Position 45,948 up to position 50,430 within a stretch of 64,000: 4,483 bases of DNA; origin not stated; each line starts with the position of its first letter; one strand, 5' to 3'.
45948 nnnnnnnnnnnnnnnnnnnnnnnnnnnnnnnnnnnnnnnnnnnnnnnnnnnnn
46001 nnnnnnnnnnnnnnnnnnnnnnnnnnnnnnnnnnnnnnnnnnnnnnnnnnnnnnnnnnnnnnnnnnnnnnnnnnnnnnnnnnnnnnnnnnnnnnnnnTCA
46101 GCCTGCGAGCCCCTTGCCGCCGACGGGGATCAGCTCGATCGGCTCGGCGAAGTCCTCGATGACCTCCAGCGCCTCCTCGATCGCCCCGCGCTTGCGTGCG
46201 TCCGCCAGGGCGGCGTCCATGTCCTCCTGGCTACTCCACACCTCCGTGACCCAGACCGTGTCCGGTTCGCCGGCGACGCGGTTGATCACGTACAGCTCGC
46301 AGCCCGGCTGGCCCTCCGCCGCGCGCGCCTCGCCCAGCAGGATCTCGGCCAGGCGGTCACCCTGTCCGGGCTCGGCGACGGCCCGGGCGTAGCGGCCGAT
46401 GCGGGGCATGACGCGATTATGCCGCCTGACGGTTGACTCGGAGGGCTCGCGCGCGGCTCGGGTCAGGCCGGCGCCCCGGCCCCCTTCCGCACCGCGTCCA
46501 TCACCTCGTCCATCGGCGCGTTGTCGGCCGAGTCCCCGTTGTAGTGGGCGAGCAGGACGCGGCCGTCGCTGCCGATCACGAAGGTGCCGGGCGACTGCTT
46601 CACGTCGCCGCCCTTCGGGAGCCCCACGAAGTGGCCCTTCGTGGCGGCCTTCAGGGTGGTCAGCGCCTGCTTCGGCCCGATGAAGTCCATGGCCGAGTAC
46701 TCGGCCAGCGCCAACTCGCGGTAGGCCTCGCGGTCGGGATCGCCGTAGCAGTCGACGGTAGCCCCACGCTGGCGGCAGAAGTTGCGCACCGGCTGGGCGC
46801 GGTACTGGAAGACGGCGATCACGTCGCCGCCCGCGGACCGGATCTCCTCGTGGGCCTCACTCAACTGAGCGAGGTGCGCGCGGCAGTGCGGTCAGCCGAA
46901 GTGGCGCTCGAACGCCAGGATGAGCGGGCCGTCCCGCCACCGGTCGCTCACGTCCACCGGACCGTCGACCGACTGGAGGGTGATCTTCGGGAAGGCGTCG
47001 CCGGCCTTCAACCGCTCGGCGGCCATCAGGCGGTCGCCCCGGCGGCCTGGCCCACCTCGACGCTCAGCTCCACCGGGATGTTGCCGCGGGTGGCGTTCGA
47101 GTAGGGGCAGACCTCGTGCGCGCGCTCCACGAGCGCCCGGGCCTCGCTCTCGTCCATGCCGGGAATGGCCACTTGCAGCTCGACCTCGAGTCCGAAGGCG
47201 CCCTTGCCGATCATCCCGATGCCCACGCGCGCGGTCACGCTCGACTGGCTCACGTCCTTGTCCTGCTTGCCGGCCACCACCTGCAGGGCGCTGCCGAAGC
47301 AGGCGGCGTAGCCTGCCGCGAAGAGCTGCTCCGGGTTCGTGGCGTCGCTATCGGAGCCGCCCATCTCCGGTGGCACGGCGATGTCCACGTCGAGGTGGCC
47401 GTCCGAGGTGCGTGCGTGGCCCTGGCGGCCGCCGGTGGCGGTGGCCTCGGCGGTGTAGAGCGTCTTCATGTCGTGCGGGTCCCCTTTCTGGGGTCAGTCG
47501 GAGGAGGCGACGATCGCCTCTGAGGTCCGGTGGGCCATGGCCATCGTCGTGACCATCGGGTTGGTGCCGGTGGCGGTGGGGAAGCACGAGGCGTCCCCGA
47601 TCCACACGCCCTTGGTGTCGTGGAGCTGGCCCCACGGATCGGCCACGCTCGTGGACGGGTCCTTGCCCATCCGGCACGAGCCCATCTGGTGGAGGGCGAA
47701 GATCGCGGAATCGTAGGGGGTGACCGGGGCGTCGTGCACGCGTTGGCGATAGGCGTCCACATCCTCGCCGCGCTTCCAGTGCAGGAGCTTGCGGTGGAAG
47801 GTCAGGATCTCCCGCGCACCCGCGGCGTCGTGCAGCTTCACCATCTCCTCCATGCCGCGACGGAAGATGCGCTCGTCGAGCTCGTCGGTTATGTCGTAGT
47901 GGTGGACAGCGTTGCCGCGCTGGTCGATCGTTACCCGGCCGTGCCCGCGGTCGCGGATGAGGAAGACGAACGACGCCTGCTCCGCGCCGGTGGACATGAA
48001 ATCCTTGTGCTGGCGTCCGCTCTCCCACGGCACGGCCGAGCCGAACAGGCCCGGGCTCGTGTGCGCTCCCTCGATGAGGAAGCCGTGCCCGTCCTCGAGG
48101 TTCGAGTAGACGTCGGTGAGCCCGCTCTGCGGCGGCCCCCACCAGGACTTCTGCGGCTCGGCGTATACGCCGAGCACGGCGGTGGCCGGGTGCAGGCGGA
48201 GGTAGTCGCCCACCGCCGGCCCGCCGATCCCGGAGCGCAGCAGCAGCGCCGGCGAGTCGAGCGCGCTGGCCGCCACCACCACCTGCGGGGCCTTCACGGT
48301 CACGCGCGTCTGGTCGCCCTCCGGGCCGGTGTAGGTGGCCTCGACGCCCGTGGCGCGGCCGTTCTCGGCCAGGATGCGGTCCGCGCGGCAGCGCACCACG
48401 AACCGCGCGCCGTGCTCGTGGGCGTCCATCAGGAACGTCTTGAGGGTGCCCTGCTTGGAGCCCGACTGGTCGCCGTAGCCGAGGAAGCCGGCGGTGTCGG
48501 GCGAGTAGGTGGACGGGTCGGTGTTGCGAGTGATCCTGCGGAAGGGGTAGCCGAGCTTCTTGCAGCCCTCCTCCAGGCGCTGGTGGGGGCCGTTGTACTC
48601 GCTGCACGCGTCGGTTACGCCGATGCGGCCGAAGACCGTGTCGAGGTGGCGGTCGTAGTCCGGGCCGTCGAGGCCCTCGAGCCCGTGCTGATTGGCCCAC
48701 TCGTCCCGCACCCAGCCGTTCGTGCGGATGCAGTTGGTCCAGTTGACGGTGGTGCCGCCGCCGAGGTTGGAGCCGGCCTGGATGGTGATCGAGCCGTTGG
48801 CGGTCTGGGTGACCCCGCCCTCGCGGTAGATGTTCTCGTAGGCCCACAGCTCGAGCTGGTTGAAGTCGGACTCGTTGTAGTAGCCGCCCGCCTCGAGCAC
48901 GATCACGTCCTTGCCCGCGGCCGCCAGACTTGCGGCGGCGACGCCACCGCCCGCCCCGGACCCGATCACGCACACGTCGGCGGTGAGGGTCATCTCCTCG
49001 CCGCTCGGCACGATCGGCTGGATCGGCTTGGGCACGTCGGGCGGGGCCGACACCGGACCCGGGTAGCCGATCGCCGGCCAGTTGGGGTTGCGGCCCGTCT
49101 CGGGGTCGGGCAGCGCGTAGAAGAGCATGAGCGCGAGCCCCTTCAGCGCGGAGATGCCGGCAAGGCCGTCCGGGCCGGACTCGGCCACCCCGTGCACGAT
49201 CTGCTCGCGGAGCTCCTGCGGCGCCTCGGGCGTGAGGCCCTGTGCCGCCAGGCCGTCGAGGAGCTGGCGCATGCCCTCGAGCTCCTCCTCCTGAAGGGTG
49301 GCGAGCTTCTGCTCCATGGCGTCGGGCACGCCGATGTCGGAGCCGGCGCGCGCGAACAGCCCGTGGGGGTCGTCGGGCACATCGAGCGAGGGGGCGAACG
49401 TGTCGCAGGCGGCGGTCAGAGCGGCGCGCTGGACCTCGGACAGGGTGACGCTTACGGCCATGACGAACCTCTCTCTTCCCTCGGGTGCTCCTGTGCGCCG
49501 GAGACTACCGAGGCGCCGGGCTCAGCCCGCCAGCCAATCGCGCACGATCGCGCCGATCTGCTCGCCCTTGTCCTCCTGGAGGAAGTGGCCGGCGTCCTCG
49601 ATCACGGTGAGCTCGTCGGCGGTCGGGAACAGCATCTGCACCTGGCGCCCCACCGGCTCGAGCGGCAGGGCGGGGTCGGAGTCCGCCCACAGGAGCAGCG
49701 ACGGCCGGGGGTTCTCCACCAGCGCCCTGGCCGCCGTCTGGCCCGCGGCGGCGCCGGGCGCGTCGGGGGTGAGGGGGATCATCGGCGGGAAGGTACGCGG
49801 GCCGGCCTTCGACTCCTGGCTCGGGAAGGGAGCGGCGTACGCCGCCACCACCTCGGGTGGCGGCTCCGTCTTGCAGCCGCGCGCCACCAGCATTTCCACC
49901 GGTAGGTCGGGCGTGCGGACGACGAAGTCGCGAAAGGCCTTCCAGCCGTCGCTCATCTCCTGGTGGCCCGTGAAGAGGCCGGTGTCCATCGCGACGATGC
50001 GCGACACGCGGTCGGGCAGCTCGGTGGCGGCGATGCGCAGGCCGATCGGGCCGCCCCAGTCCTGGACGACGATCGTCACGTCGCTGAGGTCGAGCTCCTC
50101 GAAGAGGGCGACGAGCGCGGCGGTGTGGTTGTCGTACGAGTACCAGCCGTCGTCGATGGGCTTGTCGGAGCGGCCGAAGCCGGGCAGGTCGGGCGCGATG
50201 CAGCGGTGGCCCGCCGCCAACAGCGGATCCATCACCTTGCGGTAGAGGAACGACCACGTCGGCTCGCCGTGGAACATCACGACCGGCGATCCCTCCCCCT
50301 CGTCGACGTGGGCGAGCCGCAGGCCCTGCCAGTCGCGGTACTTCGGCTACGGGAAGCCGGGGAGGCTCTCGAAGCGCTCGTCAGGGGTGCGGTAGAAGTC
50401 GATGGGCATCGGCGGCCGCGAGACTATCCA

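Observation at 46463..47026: Candidate selenoprotein: in-frame UGA at the first Cys of a redoxin CxxC motif, followed by a SECIS-like hairpin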

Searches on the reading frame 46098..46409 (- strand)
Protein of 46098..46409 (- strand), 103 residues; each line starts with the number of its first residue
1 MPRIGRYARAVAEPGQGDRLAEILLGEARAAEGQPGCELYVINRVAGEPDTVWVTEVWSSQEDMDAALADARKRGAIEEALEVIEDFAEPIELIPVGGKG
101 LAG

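Call 4: search_protein_families(library=pfam, proteins=[window:46098-46409:-], max_evalue=0.01)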
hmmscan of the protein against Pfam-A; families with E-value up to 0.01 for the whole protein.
window:46098-46409:- (103 aa): 1 family
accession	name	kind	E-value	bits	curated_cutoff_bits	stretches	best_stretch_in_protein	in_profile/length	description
PF03992.22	ABM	-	3.6e-09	37.1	23.1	1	11-69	9-68/78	Antibiotic biosynthesis monooxygenase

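Call 8: search_protein_families(library=ncbifam, proteins=[window:46098-46409:-], max_evalue=0.01)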
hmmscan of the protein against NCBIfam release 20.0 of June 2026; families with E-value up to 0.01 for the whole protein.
window:46098-46409:- (103 aa): 0 families

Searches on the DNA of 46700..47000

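Call 60: search_rna_families(source=window, start=46700, end=47000, threshold=evalue, max_evalue=10)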
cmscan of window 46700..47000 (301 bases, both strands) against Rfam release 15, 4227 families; matches with E-value up to 10: 1.
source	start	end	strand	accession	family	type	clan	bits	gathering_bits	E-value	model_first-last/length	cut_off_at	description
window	46924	46962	-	RF01068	Guanidine-II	Cis-reg; riboswitch;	-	14.8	32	0.95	1-48/48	no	Guanidine-II riboswitch aptamer (mini-ykkC)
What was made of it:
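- No Rfam family matches the hairpin (call 60).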

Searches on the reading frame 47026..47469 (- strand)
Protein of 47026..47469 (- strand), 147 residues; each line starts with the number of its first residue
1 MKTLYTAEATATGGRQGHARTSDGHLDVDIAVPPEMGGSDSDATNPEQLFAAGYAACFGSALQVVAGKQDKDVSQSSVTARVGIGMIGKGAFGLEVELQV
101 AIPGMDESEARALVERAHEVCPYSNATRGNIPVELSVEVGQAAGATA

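Call 4: search_protein_families(library=pfam, proteins=[window:47026-47469:-], max_evalue=0.01)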
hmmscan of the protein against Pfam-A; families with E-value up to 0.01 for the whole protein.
window:47026-47469:- (147 aa): 1 family
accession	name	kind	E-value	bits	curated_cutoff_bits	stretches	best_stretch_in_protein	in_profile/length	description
PF02566.24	OsmC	-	1.5e-18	67.5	27.5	1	40-135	2-99/100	OsmC-like protein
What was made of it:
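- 47026..47469 (-): ohr (organic hydroperoxide reductase, Cys-based), immediately upstream and overlapping. It is a likely functional partner or co-expressed gene. Pfam OsmC (call 4).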

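Call 8: search_protein_families(library=ncbifam, proteins=[window:47026-47469:-], max_evalue=0.01)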
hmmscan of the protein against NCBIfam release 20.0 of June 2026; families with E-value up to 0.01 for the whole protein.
window:47026-47469:- (147 aa): 5 families
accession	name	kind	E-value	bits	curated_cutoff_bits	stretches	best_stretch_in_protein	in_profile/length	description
TIGR03561.1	organ_hyd_perox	subfamily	7.4e-55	184.9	88.85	1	4-137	1-134/134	Ohr family peroxiredoxin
NF052637.1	HydprxOhrVib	equivalog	1.1e-46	158.5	240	1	1-138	1-136/140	organic hydroperoxide reductase Ohr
TIGR03562.1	osmo_induc_OsmC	subfamily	1.2e-13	51.3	85.8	1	40-131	39-133/137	OsmC family peroxiredoxin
TIGR03563.1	perox_SACOL1771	subfamily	3.5e-09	36.7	166.15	1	6-135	4-138/138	SACOL1771 family peroxiredoxin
NF041052.1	OsmC_like_Se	domain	7.2e-08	32.5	95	1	6-139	3-142/144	OsmC-related (seleno)protein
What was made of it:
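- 47026..47469 (-): TIGR03561 Ohr family, 184.9 bits against a cutoff of 88.85 (call 8).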

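Call 15: list_cluster_members(proteins=[P0001, window:47026-47469:-, window:47494-49461:-])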
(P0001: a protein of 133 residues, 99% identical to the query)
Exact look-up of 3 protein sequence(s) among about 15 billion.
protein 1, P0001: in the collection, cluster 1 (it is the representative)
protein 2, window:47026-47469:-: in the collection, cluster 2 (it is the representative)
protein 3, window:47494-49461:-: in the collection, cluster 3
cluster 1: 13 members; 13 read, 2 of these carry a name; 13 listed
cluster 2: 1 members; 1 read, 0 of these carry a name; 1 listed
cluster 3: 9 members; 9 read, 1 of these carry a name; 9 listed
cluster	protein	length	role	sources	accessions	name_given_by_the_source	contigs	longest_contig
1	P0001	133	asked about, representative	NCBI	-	-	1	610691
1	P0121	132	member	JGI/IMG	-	peroxiredoxin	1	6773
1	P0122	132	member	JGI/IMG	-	peroxiredoxin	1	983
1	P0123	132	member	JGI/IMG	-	-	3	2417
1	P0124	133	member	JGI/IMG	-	-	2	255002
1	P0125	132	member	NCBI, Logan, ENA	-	-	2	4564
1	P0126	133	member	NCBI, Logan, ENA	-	-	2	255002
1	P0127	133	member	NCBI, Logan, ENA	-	-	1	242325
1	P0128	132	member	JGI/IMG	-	-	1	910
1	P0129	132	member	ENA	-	-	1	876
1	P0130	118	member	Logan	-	-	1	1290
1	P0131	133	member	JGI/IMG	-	-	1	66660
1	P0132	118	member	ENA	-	-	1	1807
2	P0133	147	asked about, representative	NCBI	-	-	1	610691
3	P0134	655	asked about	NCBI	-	-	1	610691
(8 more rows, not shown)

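Call 16: find_encoding_contigs(protein=window:47026-47469:-, flank=10000, max_places=4)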
Protein window:47026-47469:- (147 aa): no gene with exactly this product is on record in the collection.

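Call 18: find_encoding_contigs(protein=P0126, flank=10000, max_places=4)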
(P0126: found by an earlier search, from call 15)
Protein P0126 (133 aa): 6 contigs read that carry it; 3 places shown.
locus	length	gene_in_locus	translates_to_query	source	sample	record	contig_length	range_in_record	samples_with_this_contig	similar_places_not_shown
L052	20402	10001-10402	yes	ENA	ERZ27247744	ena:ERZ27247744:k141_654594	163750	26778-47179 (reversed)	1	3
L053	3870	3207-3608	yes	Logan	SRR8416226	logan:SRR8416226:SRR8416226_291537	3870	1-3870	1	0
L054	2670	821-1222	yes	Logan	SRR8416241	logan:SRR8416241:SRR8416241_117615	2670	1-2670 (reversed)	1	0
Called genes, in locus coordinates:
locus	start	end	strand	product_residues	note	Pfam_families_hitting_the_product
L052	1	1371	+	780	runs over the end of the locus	PF01663:Phosphodiest, PF01676:Metalloenzyme, PF00884:Sulfatase, PF00535:Glycos_transf_2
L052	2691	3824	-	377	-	PF02771:Acyl-CoA_dh_N, PF02770:Acyl-CoA_dh_M, PF00441:Acyl-CoA_dh_1, PF08028:Acyl-CoA_dh_2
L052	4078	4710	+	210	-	PF01471:PG_binding_1, PF09374:PG_binding_3 (faint), PF06737:Transglycosylas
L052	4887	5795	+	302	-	-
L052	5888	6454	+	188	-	PF07366:SnoaL, PF12680:SnoaL_2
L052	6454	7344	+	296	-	PF00561:Abhydrolase_1, PF12697:Abhydrolase_6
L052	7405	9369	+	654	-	PF00890:FAD_binding_2 (faint), PF01266:DAO, PF00732:GMC_oxred_N, PF05199:GMC_oxred_C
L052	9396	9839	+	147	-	PF02566:OsmC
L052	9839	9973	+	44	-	-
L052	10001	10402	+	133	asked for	PF13911:AhpC-TSA_2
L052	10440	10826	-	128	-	PF06150:ChaB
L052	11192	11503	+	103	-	PF03992:ABM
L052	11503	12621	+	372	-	PF01073:3Beta_HSD, PF01370:Epimerase, PF04321:RmlD_sub_bind (faint), PF07993:NAD_binding_4, PF16363:GDP_Man_Dehyd (weak)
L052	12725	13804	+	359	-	PF00296:Bac_luciferase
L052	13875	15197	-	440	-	PF01139:RtcB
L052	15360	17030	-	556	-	PF05731:TROVE, PF25045:vWA_Ro60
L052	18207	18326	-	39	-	-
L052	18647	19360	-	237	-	PF14117:DUF4287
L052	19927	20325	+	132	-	-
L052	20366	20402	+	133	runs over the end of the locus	PF04075:F420H2_quin_red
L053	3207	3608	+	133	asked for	PF13911:AhpC-TSA_2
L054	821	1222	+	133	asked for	PF13911:AhpC-TSA_2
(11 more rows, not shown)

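Call 64: find_encoding_contigs(protein=P0127, flank=10000, max_places=4)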
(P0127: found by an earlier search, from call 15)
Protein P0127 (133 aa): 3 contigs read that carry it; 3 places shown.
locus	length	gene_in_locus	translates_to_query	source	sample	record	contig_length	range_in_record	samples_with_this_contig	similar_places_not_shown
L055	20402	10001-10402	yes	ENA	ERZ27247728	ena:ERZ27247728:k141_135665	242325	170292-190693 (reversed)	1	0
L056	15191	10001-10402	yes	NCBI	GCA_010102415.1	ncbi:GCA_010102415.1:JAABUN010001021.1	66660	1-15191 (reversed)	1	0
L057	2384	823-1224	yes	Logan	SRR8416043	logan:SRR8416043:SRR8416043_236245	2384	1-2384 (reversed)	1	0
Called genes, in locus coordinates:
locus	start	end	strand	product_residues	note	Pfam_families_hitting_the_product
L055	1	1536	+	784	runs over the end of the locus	PF01663:Phosphodiest, PF01676:Metalloenzyme, PF00884:Sulfatase, PF00535:Glycos_transf_2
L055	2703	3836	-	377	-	PF02771:Acyl-CoA_dh_N, PF02770:Acyl-CoA_dh_M, PF00441:Acyl-CoA_dh_1, PF08028:Acyl-CoA_dh_2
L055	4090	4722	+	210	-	PF01471:PG_binding_1, PF06737:Transglycosylas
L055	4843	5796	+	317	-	-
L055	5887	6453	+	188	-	PF07366:SnoaL, PF12680:SnoaL_2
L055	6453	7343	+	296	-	PF00561:Abhydrolase_1, PF12697:Abhydrolase_6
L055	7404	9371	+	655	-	PF00890:FAD_binding_2 (faint), PF01266:DAO, PF00732:GMC_oxred_N, PF05199:GMC_oxred_C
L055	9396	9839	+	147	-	PF02566:OsmC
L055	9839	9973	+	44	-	-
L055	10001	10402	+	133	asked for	PF13911:AhpC-TSA_2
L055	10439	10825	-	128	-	PF06150:ChaB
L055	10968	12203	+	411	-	PF01073:3Beta_HSD, PF01370:Epimerase, PF07993:NAD_binding_4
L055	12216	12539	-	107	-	PF13380:CoA_binding_2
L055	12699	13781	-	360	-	PF08450:SGL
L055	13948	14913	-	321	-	PF10517:DM13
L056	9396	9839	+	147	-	PF02566:OsmC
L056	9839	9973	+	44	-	-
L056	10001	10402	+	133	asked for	PF13911:AhpC-TSA_2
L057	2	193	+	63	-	?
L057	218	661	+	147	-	PF02566:OsmC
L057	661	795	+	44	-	-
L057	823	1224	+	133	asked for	PF13911:AhpC-TSA_2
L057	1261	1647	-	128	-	PF06150:ChaB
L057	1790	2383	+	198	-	?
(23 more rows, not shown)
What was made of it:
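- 47024..47026 (-): ATG start codon. It overlaps the ohr stop codon (TGATG) by one base, which suggests translational coupling. Close relatives L052-L057 have the same one-base overlap (ohr ends at 9839 and the 44-aa ORF starts at 9839; calls 18, 64).
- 44983..50280 (-): Same-strand, closely spaced gene string: alpha/beta hydrolase (49522-50280), GMC flavin oxidoreductase (47494-49461), ohr, the selenoprotein gene, an ABM monooxygenase-like gene (46098-46409) and an NAD_binding_4 reductase (44983-46098). The order hydrolase-GMC-ohr-redoxin is conserved in close relatives (calls 18, 64).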

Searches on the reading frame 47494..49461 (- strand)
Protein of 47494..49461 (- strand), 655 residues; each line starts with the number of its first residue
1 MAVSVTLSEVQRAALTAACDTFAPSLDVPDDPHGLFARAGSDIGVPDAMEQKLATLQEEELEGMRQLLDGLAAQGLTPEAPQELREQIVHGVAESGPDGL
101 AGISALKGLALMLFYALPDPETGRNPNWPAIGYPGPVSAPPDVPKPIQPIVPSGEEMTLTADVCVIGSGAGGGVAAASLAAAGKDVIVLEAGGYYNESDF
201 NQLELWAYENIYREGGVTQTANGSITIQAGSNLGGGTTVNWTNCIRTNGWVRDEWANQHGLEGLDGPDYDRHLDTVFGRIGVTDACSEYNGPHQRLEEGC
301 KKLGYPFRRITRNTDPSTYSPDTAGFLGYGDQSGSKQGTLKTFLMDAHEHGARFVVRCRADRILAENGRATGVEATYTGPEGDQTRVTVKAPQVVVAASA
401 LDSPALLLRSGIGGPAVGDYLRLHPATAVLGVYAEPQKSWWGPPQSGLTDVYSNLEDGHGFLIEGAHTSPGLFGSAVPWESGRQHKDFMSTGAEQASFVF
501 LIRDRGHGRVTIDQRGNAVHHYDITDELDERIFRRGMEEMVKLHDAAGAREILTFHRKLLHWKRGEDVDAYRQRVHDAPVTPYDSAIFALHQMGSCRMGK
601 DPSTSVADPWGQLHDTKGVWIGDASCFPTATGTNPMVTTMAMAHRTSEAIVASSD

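Call 4: search_protein_families(library=pfam, proteins=[window:47494-49461:-], max_evalue=0.01)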
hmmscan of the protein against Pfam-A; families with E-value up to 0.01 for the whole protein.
window:47494-49461:- (655 aa): 7 families
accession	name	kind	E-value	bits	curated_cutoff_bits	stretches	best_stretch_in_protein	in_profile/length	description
PF00732.25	GMC_oxred_N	-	1.1e-53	182.7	23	1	208-425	1-217/218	GMC oxidoreductase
PF05199.19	GMC_oxred_C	-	1.9e-23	84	24.6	1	507-643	4-139/139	GMC oxidoreductase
PF01266.30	DAO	-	4.9e-12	46.5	27.9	1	162-428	1-236/353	FAD dependent oxidoreductase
PF00890.30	FAD_binding_2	-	5.2e-11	42.8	20.4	2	162-194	1-33/414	FAD binding domain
PF07992.20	Pyr_redox_2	-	0.0026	17.7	26.1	1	162-193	2-33/291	Pyridine nucleotide-disulphide oxidoreductase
PF13450.12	NAD_binding_8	-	0.0042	17.8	21.9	0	165-192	1-28/68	NAD(P)-binding Rossmann-like domain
PF02558.23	ApbA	-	0.0066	16.5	22.2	0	163-193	1-31/150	Ketopantoate reductase PanE/ApbA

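Call 17: find_encoding_contigs(protein=window:47494-49461:-, flank=10000, max_places=6)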
Protein window:47494-49461:- (655 aa): no gene with exactly this product is on record in the collection.

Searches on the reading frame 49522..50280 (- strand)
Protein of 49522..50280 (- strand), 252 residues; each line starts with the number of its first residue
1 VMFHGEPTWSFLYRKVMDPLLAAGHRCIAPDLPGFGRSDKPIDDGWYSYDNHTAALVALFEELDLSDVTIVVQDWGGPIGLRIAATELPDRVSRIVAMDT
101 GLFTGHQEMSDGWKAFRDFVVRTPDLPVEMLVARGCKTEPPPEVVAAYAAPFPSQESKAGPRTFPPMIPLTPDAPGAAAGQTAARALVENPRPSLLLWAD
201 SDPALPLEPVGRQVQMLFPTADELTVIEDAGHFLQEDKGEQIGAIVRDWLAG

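Call 44: search_protein_families(library=pfam, proteins=[window:49522-50280:-], max_evalue=0.0001)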
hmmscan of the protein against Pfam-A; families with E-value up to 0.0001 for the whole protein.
window:49522-50280:- (252 aa): 2 families
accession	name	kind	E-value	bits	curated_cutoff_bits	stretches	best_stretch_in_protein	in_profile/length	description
PF00561.26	Abhydrolase_1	-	1.3e-28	100.7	25.8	1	2-238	5-244/245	alpha/beta hydrolase fold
PF12697.13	Abhydrolase_6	-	4.1e-19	70.5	26.3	1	4-240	5-212/217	Alpha/beta hydrolase family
